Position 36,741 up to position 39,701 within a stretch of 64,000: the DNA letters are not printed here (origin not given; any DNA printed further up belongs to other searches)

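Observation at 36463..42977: Chaperone-usher-like pathway built on five DUF4402/spore-coat-U-like subunits in a T9SS-bearing lineage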

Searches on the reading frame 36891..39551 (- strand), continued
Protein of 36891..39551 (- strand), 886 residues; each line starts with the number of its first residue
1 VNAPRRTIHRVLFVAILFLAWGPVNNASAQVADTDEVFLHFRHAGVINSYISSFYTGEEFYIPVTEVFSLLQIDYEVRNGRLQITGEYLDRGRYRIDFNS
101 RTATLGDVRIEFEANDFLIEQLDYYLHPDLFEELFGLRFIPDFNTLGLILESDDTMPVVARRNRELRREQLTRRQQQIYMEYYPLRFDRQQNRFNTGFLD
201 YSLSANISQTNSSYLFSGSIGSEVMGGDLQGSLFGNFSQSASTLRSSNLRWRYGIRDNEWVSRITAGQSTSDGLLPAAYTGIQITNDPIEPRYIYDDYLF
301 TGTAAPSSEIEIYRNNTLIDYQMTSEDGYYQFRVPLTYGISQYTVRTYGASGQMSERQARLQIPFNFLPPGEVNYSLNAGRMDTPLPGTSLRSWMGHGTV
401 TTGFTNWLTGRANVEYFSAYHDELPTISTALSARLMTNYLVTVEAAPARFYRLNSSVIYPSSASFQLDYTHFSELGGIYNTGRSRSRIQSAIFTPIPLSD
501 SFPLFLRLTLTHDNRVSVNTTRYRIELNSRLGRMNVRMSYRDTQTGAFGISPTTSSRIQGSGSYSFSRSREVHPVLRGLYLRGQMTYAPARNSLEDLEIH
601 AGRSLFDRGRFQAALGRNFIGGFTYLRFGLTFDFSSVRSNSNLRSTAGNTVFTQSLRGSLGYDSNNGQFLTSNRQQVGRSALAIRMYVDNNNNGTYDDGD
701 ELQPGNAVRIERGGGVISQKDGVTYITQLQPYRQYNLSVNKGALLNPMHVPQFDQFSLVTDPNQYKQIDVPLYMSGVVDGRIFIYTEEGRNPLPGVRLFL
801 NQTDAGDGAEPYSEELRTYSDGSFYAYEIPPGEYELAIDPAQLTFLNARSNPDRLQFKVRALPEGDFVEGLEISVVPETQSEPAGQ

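Call 32: fold_search(model_id=the predicted structure, library=pdb)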
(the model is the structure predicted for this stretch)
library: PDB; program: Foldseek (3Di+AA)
matches with E <= 10: 1077; with E <= 0.001: 155
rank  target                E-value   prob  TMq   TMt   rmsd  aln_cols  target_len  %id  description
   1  9bog_D                1.1e-28  1.00  0.44  0.48  22.7       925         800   11  Structural basis for adhesin secretion by the outer-membrane usher in type 1 pili (released 2024-10-09)
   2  9fw9_D                2.3e-28  1.00  0.45  0.57  12.5       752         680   12  Cryo-EM structure of the type 1 pilus assembly platform as part of the FimA-bound chaperone-usher pilus complex (FimDH (released 2025-06-04)
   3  3rfz_B                3.4e-28  1.00  0.46  0.52  22.6       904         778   12  Crystal structure of the FimD usher bound to its cognate FimC:FimH substrate (released 2011-06-01)
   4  3rfz_E                2.0e-27  1.00  0.45  0.51  22.7       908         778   12  Crystal structure of the FimD usher bound to its cognate FimC:FimH substrate (released 2011-06-01)
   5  9fx8_D                4.3e-27  1.00  0.45  0.58  11.4       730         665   12  Cryo-EM structure of the FimI-bound type 1 pilus assembly platform complex - Local refinement (released 2025-06-04)
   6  9fy9_D                4.5e-27  1.00  0.45  0.57  12.4       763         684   12  Cryo-EM structure of the type 1 chaperone-usher pilus FimD-tip complex (FimDHGFC) - Conformer 1 (released 2025-06-04)
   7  9fxs_D                2.4e-26  1.00  0.44  0.58  11.6       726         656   13  Cryo-EM structure of the type 1 pilus complex including pilus rod and FimI-bound assembly platform after incorporation (released 2025-06-04)
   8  6e14_D                2.3e-25  1.00  0.42  0.46  24.2       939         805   12  Handover mechanism of the growing pilus by the bacterial outer membrane usher FimD (released 2018-10-17)
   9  9fxb_D                1.4e-24  1.00  0.44  0.59  11.6       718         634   12  Cryo-EM structure of the type 1 pilus assembly platform as part of the FimI-bound chaperone-usher pilus complex (FimDH (released 2025-06-04)
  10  7lhg_C                2.8e-23  1.00  0.43  0.46  23.1       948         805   13  Cryo-EM structure of E. coli P pilus tip assembly intermediate PapC-PapD-PapK-PapG in the first conformation (released 2021-08-11)
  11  7lhh_C                2.0e-20  1.00  0.42  0.46  15.4       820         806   14  Cryo-EM structure of E. coli P pilus tip assembly intermediate PapC-PapD-PapK-PapG in the second conformation (released 2021-08-11)
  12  6cd2_C                2.4e-18  1.00  0.35  0.41  14.0       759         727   11  Crystal structure of the PapC usher bound to the chaperone-adhesin PapD-PapG (released 2018-10-03)
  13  3ohn_B                6.8e-17  1.00  0.34  0.61  13.5       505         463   15  Crystal structure of the FimD translocation domain (released 2011-06-01)
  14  2vqi_B                9.4e-17  1.00  0.32  0.54  13.2       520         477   15  Structure of the P pilus usher (PapC) translocation pore (released 2008-05-27)
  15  7lhi_C                9.4e-17  1.00  0.44  0.52  20.3       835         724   13  Cryo-EM structure of E. coli P pilus tip assembly intermediate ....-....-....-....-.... (released 2021-08-11)
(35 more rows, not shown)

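Call 65: find_encoding_contigs(protein=P0113, flank=8000, max_places=2)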
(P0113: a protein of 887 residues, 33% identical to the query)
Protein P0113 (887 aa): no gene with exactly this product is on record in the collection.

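Call 66: find_encoding_contigs(protein=P0103, flank=8000, max_places=2)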
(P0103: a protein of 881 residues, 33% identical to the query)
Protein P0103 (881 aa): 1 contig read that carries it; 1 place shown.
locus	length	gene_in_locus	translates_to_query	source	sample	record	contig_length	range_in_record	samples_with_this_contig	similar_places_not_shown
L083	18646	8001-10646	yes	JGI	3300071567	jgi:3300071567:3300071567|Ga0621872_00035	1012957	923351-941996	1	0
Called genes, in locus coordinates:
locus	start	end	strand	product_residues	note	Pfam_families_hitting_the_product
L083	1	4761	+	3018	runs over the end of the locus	PF13860:FlgD_ig (faint), PF18962:Por_Secre_tail (weak)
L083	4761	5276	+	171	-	-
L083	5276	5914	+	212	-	-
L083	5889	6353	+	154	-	-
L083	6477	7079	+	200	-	PF14352:DUF4402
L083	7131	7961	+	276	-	-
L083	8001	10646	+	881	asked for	-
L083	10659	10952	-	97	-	-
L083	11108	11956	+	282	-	PF06977:SdiA-regulated (faint)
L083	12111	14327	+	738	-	PF03030:H_PPase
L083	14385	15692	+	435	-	PF02113:Peptidase_S13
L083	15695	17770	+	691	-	PF23414:Beta-prop_EML_2 (faint), PF25174:Beta-prop_THOC3 (faint), PF26550:Tricorn_2nd (faint), PF00930:DPPIV_N (faint), PF26549:Tricorn_N (weak), PF07676:PD40 (weak), PF20434:BD-FAE (weak), PF00326:Peptidase_S9, +2 more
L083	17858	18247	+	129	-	PF00903:Glyoxalase, PF13669:Glyoxalase_4, PF22677:Ble-like_N (weak)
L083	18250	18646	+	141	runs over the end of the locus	PF08818:DUF1801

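Call 67: find_encoding_contigs(protein=P0111, flank=8000, max_places=2)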
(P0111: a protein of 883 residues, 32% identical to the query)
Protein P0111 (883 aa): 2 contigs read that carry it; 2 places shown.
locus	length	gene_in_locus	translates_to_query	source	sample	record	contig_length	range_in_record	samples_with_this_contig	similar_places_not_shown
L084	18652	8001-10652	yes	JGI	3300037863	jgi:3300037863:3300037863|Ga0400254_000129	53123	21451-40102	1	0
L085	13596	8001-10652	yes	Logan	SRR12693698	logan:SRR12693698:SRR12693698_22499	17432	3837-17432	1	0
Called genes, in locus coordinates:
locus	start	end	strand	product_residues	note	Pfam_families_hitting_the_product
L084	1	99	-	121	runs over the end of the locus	PF13778:DUF4174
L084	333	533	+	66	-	-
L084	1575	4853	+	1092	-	PF11999:Ice_binding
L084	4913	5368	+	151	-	-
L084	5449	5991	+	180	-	-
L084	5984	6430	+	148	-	-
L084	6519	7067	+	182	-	PF14352:DUF4402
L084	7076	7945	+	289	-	-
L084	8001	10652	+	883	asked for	-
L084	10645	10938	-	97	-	-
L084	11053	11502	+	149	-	PF10517:DM13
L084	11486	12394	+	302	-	-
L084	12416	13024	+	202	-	PF00027:cNMP_binding, PF13545:HTH_Crp_2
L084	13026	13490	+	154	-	-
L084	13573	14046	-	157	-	-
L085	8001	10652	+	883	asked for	-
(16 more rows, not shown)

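Call 85: search_protein_families(library=pfam, proteins=[P0013, P0023, P0090, P0025], max_evalue=0.001)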
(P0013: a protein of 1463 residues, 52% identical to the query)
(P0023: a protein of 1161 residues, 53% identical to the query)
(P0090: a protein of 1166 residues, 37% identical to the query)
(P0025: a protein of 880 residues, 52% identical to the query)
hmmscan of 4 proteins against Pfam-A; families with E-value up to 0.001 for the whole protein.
P0013 (1463 aa): 1 family
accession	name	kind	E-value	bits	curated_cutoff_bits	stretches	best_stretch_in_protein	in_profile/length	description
PF05036.18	SPOR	-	3.3e-15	56.6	21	1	992-1054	4-65/76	SPOR domain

P0023 (1161 aa): 3 families
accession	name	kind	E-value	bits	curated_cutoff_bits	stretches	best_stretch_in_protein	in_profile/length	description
PF05036.18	SPOR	-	1.2e-12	48.4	21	1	1004-1068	5-71/76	SPOR domain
PF17210.9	SdrD_B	-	2.9e-06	27.9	29.7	0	781-835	17-66/112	SdrD B-like domain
PF13620.12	CarboxypepD_reg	-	1.2e-05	26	32.3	0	798-836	19-57/82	Carboxypeptidase regulatory-like domain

P0090 (1166 aa): 2 families
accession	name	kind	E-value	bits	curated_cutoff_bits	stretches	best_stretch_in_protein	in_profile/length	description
PF07719.23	TPR_2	-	4.1e-07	30.1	27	0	962-988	7-33/34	Tetratricopeptide repeat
PF14559.12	TPR_19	-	0.00019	22.1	25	0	1097-1155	2-61/68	Tetratricopeptide repeat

P0025 (880 aa): 1 family
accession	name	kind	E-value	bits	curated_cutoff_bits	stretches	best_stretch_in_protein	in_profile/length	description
PF00577.26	Usher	-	2.5e-08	33.7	27.1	1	299-420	89-209/549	Outer membrane usher protein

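Call 103: search_protein_representatives(alignment_id=A1)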
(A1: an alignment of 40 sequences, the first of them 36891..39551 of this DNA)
Query: 40 sequences, 873 profile positions. Proteins with E-value up to 0.001 (for the whole library): 5198; up to 1e-10: 3705; up to 1e-30: 2187. The best 150 are listed.
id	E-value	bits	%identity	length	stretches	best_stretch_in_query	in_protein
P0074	0.0e+00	1219.2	-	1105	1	12-867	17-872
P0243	0.0e+00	1197.0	-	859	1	23-868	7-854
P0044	0.0e+00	1166.2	-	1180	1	8-866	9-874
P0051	0.0e+00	1165.7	-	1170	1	14-869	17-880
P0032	0.0e+00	1163.7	-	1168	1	8-871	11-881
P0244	0.0e+00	1163.6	-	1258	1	9-867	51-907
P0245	0.0e+00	1161.5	-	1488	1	9-869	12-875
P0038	0.0e+00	1156.7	-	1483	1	27-867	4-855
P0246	0.0e+00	1153.2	-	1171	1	8-870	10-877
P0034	0.0e+00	1151.7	-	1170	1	13-867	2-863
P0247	0.0e+00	1138.0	-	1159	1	24-867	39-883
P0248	0.0e+00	1136.9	-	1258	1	14-869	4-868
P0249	0.0e+00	1129.3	-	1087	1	6-866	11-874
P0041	0.0e+00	1120.3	-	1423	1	8-866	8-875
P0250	0.0e+00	1110.4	-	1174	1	9-871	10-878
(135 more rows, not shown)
